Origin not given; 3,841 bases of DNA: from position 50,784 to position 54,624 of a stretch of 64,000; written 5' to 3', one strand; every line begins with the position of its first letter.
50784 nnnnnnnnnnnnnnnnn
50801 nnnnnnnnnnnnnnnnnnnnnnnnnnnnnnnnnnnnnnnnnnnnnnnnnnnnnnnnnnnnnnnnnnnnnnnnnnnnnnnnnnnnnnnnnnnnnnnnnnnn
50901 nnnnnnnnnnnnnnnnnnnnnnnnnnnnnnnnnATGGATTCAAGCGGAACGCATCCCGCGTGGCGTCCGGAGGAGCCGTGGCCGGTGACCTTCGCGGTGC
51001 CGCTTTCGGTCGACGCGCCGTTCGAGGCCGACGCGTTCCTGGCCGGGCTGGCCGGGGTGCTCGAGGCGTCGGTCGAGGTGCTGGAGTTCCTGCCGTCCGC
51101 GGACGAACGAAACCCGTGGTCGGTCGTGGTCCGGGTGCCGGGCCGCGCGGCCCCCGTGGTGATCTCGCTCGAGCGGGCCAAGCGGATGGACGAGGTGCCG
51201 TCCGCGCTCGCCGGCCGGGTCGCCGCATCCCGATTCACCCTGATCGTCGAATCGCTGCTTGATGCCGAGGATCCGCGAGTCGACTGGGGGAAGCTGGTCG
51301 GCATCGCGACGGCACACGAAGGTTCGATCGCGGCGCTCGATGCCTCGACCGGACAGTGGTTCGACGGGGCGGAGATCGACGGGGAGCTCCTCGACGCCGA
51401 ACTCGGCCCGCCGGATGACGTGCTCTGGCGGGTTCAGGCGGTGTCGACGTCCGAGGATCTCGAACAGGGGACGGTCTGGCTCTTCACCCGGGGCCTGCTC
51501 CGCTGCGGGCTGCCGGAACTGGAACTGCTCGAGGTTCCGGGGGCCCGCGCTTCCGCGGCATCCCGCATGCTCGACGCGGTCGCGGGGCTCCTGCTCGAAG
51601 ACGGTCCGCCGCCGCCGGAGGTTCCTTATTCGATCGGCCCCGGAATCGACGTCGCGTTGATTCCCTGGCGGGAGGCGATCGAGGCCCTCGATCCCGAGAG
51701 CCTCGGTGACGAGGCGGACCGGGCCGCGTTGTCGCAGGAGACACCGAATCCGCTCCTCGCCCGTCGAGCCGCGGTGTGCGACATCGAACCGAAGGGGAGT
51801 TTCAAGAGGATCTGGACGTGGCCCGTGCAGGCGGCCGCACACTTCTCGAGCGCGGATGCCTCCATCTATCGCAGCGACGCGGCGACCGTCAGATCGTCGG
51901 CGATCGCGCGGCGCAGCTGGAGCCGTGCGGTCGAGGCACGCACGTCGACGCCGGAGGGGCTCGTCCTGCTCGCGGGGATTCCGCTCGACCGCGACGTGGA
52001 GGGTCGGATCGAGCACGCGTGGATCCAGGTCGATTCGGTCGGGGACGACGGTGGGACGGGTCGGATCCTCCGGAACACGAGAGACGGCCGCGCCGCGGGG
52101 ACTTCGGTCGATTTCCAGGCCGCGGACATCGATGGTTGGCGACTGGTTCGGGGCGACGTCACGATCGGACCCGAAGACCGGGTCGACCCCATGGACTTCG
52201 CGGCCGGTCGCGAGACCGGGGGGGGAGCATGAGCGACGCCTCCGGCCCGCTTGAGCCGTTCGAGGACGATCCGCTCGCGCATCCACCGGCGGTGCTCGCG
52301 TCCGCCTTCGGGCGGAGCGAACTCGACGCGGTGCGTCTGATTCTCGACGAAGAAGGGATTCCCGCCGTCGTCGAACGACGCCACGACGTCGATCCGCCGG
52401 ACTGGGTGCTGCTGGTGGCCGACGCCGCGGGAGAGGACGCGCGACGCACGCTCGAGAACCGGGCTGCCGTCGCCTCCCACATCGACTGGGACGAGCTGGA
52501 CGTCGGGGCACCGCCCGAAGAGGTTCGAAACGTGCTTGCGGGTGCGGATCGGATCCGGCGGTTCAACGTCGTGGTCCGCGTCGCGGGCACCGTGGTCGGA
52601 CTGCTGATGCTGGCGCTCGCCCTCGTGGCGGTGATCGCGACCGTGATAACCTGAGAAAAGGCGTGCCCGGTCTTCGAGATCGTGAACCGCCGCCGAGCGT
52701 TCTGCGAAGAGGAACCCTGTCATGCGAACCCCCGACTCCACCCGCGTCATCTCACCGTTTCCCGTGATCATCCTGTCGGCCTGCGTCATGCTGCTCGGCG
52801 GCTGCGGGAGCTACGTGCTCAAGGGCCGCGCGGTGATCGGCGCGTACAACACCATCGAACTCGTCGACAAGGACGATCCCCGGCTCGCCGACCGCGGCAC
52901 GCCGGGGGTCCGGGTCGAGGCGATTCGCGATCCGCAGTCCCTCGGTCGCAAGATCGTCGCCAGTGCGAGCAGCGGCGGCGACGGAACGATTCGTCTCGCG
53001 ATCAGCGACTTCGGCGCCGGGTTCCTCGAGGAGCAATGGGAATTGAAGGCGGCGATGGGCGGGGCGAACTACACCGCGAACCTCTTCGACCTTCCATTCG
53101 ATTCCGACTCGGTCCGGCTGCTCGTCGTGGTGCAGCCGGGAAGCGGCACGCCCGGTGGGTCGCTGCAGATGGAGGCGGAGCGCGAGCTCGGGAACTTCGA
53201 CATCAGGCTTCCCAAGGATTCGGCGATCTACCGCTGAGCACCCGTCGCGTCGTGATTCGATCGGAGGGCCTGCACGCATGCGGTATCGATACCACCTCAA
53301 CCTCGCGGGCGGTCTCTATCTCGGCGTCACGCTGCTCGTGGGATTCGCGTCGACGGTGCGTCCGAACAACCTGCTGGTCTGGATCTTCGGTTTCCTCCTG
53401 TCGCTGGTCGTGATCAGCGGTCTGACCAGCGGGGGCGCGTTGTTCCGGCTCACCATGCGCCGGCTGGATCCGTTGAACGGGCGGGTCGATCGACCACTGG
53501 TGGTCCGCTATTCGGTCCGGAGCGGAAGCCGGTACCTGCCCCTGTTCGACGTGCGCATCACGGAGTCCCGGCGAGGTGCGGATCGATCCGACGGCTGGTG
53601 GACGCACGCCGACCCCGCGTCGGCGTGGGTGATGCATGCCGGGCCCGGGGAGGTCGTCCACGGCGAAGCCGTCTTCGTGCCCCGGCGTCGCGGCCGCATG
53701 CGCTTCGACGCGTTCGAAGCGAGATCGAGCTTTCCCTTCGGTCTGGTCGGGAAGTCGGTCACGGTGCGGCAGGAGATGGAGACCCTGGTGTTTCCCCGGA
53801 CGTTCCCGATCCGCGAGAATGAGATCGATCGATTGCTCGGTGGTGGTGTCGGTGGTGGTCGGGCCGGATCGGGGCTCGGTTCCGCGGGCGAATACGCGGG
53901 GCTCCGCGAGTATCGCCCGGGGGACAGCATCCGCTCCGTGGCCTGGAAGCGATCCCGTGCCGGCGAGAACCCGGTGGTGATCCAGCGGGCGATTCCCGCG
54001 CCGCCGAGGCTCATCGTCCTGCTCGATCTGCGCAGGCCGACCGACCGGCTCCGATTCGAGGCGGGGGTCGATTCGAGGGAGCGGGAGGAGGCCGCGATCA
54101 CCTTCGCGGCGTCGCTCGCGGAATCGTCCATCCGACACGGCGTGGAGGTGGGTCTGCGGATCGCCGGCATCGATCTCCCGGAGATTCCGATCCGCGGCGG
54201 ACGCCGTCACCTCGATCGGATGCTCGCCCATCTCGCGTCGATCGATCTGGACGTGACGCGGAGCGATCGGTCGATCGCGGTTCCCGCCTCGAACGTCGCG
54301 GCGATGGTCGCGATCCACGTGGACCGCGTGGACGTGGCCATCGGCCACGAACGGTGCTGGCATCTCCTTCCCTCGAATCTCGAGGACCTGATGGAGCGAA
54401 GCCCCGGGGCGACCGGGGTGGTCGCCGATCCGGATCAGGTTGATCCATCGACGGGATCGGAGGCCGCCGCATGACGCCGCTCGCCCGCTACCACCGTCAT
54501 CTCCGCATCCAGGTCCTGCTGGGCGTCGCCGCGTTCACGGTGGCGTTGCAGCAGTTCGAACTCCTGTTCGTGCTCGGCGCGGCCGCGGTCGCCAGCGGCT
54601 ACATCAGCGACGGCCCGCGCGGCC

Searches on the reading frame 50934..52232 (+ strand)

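Call 42: search_protein_families(library=pfam, proteins=[window:50934-52232:+], max_evalue=0.0001)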
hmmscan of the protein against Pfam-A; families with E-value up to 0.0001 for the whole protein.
window:50934-52232:+ (432 aa): 1 family
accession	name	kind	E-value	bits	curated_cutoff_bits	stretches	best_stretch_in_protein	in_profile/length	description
PF22789.1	DUF4026_C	-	5.5e-16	59.5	27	1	167-268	1-107/114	Protein of unknown function (DUF4026) C-terminal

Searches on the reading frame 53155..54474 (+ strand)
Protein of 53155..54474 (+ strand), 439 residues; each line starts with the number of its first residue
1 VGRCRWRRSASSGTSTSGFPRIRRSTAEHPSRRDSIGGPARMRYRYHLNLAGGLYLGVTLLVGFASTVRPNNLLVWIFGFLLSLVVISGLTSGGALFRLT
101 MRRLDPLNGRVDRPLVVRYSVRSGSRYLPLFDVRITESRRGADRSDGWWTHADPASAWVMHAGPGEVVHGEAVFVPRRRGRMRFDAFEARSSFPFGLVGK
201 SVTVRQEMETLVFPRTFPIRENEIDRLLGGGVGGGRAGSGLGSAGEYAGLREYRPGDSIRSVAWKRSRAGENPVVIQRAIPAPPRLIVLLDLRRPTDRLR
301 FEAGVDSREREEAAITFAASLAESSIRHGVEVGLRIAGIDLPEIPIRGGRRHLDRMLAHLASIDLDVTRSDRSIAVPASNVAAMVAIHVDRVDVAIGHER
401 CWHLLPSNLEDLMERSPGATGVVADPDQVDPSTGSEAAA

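Call 42: search_protein_families(library=pfam, proteins=[window:53155-54474:+], max_evalue=0.0001)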
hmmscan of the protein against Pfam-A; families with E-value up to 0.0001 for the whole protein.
window:53155-54474:+ (439 aa): 1 family
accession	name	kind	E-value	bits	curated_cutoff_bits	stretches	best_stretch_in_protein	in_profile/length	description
PF01882.25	DUF58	-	4.6e-11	42.8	23.4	1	251-375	3-123/216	Protein of unknown function DUF58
